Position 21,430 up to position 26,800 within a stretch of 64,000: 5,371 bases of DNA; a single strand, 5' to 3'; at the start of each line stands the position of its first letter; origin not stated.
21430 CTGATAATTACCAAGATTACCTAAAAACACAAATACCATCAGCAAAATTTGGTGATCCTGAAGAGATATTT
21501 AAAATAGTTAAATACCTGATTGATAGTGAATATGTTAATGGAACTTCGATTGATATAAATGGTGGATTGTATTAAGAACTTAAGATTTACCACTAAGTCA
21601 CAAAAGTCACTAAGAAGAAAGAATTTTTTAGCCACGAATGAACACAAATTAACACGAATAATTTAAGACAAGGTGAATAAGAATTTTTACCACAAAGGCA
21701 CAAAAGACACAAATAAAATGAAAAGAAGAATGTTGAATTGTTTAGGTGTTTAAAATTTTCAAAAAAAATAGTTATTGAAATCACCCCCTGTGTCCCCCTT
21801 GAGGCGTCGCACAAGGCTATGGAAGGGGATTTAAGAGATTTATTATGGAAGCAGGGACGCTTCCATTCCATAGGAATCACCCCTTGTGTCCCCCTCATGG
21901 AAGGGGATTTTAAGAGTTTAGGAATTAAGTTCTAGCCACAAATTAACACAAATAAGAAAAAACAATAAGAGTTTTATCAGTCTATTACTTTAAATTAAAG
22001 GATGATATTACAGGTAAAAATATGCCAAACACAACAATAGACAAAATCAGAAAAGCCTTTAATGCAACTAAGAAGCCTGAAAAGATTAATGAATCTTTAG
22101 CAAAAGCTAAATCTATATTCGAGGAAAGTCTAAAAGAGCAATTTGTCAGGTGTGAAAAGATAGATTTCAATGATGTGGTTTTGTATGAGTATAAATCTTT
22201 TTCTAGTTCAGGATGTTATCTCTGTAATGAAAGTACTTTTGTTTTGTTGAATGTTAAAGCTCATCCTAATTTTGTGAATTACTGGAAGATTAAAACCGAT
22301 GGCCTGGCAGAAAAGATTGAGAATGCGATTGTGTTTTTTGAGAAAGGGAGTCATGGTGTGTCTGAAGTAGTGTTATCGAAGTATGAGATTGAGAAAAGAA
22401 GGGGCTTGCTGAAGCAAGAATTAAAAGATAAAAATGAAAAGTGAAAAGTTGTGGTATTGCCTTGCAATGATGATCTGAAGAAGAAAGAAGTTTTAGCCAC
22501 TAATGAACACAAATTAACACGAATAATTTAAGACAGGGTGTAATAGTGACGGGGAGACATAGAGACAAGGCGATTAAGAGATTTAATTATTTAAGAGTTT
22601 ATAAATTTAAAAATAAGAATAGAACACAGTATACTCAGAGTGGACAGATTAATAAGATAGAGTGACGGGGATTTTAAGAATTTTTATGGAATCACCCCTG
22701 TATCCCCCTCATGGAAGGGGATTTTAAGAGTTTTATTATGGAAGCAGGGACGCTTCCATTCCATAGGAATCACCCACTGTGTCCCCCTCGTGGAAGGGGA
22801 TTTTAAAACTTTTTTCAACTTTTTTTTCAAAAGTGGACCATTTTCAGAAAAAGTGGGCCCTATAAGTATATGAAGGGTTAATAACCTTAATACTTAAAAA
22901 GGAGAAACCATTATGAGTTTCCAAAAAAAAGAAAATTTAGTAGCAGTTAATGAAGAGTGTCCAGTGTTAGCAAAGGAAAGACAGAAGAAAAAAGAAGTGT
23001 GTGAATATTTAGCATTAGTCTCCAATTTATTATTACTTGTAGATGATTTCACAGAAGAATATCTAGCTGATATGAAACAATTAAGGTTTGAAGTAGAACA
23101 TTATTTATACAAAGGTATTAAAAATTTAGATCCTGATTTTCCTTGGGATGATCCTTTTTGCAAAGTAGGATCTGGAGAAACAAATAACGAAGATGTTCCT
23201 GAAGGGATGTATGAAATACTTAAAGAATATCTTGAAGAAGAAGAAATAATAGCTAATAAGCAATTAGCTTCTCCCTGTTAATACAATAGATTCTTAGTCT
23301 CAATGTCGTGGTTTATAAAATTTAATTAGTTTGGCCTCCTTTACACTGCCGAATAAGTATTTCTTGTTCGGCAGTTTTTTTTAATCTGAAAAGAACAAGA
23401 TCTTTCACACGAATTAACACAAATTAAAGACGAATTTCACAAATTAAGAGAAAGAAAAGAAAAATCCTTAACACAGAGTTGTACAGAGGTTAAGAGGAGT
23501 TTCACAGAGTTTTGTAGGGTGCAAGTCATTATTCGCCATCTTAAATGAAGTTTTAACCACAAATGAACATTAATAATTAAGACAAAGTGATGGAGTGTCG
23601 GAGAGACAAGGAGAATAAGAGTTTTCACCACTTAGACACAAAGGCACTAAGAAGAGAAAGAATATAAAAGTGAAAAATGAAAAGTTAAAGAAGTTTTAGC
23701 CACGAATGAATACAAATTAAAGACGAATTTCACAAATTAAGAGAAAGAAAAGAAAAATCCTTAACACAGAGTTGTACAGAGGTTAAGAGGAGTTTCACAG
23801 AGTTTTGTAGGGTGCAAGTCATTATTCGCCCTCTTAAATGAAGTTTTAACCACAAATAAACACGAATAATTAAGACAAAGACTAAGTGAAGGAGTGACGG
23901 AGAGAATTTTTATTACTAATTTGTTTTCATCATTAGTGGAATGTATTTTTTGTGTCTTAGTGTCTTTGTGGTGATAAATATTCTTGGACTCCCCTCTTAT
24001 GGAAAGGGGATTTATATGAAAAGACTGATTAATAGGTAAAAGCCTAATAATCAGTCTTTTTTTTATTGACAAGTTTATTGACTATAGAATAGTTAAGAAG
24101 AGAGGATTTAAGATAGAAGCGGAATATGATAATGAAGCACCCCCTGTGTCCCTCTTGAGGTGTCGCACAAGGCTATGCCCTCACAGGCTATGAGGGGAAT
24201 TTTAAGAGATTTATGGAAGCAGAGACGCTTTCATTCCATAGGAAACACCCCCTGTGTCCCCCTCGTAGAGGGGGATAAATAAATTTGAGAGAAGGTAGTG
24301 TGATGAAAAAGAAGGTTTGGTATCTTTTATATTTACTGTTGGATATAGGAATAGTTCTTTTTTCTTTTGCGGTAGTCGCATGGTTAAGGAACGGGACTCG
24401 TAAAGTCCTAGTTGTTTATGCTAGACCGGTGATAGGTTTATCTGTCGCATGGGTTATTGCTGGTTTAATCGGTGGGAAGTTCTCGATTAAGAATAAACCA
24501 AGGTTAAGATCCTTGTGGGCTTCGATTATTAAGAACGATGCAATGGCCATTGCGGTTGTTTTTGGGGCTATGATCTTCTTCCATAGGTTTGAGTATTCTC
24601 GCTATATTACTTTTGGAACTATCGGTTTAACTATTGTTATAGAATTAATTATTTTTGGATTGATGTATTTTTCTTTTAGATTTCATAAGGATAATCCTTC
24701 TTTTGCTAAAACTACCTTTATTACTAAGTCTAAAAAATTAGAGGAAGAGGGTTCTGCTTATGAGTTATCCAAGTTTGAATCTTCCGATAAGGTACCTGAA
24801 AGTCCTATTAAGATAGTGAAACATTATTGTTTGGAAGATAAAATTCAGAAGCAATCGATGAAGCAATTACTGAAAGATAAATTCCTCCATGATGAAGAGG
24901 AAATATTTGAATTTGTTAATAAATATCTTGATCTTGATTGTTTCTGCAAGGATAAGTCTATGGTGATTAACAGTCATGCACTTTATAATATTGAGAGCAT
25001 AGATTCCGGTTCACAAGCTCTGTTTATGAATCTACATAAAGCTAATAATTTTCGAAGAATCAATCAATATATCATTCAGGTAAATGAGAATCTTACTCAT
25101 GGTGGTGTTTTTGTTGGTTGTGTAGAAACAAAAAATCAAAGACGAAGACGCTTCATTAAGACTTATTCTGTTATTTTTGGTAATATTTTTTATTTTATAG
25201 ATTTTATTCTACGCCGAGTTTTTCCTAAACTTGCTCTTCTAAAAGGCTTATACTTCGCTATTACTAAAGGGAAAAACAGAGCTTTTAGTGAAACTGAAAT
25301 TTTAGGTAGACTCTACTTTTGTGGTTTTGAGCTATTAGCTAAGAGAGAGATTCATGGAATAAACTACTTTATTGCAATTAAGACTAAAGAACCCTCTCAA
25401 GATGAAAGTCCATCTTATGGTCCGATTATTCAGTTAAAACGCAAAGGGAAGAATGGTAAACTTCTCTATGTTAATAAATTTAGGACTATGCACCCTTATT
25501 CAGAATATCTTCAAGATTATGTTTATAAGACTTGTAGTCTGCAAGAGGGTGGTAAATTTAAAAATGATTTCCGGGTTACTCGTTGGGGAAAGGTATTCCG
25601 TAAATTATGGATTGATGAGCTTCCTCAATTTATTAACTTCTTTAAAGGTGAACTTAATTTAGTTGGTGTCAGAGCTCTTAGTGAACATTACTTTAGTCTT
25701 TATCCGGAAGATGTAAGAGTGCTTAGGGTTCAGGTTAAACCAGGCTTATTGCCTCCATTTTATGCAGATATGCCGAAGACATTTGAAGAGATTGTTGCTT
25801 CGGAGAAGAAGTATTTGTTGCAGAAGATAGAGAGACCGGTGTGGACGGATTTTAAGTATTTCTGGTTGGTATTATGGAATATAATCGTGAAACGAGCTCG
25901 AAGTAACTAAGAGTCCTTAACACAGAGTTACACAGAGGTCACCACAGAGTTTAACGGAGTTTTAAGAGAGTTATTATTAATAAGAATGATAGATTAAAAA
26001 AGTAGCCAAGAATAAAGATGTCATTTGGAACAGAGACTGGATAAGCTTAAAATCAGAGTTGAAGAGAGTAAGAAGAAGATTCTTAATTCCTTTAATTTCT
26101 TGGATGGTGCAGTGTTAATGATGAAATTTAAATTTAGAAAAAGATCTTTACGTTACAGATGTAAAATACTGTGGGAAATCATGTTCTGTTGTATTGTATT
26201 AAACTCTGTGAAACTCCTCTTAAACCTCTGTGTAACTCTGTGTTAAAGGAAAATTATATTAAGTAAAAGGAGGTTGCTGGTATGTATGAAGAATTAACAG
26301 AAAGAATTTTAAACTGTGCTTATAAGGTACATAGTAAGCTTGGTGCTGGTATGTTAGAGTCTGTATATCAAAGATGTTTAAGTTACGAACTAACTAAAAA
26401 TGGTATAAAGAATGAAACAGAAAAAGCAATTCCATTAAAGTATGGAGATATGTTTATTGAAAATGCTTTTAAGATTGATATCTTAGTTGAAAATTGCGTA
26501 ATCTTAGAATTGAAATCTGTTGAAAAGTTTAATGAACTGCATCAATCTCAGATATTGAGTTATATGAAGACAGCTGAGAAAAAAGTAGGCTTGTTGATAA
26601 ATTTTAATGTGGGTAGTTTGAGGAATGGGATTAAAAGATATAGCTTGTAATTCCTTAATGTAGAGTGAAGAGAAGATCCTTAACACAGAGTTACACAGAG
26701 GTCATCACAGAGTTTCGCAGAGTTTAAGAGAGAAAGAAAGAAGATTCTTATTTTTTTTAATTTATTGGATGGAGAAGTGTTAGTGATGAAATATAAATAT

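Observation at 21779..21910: Dispersed hairpin modules H1/H2 are the same building blocks used in the large arrays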

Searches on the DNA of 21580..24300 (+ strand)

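Call 56: search_rna_families(source=window, start=21580, end=24300, threshold=evalue, max_evalue=1)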
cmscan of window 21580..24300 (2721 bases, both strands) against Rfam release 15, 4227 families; matches with E-value up to 1: 1.
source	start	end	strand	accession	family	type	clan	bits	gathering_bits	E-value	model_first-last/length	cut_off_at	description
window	23347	23404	+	RF02527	SSRC38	Gene; sRNA;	-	21.9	80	0.68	1-166/166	no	Streptococcus sRNA SSRC38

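Call 101: search_dna_similar(query=window:21776-21915:+, collection=plasmids, mode=distant, max_evalue=0.01, max_rows=10)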
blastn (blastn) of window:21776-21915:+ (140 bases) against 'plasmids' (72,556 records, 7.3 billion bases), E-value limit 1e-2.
No match.

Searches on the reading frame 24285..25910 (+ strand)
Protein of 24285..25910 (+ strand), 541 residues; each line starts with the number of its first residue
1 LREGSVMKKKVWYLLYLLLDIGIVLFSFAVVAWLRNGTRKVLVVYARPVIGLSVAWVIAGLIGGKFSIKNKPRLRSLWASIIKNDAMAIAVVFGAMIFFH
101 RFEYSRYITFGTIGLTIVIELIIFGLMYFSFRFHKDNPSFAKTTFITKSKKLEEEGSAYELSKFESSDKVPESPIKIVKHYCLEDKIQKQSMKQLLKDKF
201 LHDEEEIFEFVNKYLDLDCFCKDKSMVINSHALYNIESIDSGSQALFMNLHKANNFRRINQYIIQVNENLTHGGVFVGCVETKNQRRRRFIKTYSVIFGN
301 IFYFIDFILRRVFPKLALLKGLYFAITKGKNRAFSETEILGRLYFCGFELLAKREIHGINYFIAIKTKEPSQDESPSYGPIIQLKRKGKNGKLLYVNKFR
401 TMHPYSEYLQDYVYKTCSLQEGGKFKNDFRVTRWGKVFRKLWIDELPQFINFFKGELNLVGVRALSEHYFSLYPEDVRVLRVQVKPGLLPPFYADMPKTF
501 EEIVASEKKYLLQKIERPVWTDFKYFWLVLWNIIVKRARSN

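Call 20: search_protein_families(library=pfam, proteins=[window:24285-25910:+])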
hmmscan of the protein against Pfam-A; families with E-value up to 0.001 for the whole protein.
window:24285-25910:+ (541 aa): 1 family
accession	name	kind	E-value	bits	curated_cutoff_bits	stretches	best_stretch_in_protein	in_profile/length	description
PF02397.22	Bac_transf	-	2.4e-22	79.8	27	1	381-533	36-177/179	Bacterial sugar transferase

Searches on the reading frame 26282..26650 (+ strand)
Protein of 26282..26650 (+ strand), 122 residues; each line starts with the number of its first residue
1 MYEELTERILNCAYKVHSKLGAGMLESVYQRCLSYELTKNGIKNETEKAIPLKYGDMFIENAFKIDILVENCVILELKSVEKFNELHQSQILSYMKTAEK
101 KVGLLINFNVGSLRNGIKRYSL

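Call 20: search_protein_families(library=pfam, proteins=[window:26282-26650:+])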
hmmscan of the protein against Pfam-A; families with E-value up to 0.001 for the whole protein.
window:26282-26650:+ (122 aa): 1 family
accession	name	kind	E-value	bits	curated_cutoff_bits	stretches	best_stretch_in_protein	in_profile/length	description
PF13366.12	PDDEXK_3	-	6.8e-41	139.7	22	1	4-119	2-116/117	PD-(D/E)XK nuclease superfamily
